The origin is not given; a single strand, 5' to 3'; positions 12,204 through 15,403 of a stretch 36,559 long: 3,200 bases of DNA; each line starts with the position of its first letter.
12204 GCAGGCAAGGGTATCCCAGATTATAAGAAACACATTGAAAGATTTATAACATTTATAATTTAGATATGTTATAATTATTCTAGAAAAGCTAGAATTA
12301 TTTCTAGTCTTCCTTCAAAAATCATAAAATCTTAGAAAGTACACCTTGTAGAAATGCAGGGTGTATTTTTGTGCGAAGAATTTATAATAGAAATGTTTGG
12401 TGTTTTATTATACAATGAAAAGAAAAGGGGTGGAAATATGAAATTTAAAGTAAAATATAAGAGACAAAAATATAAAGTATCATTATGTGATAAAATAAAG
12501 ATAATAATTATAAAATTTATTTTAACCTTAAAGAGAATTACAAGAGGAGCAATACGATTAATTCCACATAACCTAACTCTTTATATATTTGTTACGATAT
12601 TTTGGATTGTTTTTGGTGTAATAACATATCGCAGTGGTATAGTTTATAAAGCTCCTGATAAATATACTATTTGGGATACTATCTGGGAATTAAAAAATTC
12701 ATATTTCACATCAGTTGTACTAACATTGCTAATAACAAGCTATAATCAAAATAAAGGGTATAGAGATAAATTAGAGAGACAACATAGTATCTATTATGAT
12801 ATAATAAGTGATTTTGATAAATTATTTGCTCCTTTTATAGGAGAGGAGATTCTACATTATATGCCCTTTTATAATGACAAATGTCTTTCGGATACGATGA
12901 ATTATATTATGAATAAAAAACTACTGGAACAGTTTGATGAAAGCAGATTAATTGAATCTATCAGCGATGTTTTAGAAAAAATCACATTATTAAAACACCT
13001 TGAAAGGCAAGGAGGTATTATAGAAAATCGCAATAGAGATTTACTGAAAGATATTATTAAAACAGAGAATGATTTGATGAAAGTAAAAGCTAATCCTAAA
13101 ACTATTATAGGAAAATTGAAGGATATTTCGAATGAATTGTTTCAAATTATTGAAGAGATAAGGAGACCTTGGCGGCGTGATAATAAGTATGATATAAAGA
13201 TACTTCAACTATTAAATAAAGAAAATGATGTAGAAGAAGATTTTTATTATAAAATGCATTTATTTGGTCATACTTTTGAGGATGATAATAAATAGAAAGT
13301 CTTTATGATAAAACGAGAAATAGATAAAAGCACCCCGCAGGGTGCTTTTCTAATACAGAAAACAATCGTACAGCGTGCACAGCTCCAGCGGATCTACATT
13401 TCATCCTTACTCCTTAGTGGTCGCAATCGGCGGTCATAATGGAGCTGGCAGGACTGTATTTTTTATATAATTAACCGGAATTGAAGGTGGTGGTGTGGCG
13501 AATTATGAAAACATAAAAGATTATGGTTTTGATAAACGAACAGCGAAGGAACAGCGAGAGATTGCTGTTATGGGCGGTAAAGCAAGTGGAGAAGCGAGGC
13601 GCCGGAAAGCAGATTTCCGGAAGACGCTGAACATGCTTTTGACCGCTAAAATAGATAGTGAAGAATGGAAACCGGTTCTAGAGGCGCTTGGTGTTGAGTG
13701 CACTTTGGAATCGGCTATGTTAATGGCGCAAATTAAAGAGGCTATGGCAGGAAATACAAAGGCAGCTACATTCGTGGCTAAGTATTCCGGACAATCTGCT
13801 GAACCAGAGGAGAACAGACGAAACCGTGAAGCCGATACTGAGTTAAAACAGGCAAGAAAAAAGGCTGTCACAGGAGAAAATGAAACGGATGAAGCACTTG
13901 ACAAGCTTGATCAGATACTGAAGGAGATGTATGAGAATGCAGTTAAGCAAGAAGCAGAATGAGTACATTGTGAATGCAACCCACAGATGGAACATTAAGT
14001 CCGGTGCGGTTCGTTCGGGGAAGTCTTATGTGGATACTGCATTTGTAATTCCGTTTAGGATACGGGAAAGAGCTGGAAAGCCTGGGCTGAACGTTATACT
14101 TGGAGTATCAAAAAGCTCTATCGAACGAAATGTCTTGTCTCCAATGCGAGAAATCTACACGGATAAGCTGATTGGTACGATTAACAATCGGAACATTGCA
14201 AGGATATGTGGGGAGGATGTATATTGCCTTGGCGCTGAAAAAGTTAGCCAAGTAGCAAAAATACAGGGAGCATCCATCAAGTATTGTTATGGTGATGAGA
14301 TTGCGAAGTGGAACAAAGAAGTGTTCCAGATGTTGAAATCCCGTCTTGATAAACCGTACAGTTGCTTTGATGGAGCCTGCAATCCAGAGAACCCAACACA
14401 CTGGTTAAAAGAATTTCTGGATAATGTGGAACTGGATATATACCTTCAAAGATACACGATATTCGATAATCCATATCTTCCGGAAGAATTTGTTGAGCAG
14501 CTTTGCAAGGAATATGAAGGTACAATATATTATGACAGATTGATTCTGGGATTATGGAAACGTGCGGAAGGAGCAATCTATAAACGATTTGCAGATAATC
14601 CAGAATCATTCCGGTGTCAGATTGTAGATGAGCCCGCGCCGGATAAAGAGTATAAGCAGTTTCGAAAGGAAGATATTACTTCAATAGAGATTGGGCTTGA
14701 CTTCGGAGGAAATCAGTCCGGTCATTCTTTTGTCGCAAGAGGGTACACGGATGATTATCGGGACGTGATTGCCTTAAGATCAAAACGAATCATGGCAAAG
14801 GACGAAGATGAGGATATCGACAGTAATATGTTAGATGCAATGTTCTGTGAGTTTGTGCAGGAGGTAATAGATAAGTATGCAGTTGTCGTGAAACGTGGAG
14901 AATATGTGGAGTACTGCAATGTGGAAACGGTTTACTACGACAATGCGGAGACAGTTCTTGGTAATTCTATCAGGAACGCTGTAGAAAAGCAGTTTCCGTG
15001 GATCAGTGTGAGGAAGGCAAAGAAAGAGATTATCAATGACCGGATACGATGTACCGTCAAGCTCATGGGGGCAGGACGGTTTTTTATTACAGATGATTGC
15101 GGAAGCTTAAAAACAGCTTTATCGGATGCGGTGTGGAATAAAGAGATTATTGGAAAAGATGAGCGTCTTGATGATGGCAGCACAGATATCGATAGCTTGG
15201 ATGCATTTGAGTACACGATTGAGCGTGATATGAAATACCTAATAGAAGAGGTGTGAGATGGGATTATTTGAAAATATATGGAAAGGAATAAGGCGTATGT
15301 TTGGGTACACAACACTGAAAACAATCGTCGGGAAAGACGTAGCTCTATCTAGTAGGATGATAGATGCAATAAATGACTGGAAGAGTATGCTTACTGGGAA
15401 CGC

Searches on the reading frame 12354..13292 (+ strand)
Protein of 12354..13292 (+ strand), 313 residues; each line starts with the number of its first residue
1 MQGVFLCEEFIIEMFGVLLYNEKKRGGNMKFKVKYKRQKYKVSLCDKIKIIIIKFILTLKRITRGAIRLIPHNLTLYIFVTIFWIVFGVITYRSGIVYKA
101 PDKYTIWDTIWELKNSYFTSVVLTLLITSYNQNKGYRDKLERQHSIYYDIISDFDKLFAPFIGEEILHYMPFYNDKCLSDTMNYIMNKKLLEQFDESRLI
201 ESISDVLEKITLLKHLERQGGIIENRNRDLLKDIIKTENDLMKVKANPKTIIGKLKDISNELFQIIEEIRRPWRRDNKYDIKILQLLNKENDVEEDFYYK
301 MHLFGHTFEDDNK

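Call 75: search_protein_families(library=pfam, proteins=[window:12354-13292:+], max_evalue=0.01)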
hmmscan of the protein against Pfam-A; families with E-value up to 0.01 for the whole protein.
window:12354-13292:+ (313 aa): 1 family
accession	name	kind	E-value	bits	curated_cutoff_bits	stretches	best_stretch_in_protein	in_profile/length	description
PF19903.4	DUF6376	-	0.0033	18.1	27.3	0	131-214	27-114/116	Family of unknown function (DUF6376)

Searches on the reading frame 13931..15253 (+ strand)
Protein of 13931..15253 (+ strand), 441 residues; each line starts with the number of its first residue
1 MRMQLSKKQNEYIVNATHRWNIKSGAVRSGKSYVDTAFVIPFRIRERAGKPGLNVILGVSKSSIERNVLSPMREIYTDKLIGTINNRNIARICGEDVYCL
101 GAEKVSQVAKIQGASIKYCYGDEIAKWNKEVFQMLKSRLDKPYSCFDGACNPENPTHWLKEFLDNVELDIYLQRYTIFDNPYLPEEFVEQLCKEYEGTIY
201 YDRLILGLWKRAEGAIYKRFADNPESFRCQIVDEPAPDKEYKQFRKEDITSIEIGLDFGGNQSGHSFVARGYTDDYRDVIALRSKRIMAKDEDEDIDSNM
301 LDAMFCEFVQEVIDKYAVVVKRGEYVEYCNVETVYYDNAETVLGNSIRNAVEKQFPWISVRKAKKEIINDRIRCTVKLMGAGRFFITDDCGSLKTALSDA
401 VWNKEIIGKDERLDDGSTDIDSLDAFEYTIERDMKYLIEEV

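Call 75: search_protein_families(library=pfam, proteins=[window:13931-15253:+], max_evalue=0.01)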
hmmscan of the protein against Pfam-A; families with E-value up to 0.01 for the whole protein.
window:13931-15253:+ (441 aa): 2 families
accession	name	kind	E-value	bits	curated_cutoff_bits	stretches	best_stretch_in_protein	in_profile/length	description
PF03237.21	Terminase_6N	-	4.1e-11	43.4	22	1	25-220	4-211/215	Terminase large subunit, T4likevirus-type, N-terminal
PF04466.19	Terminase_3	-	0.00013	22.1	23.2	1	90-197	75-189/201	Phage terminase large subunit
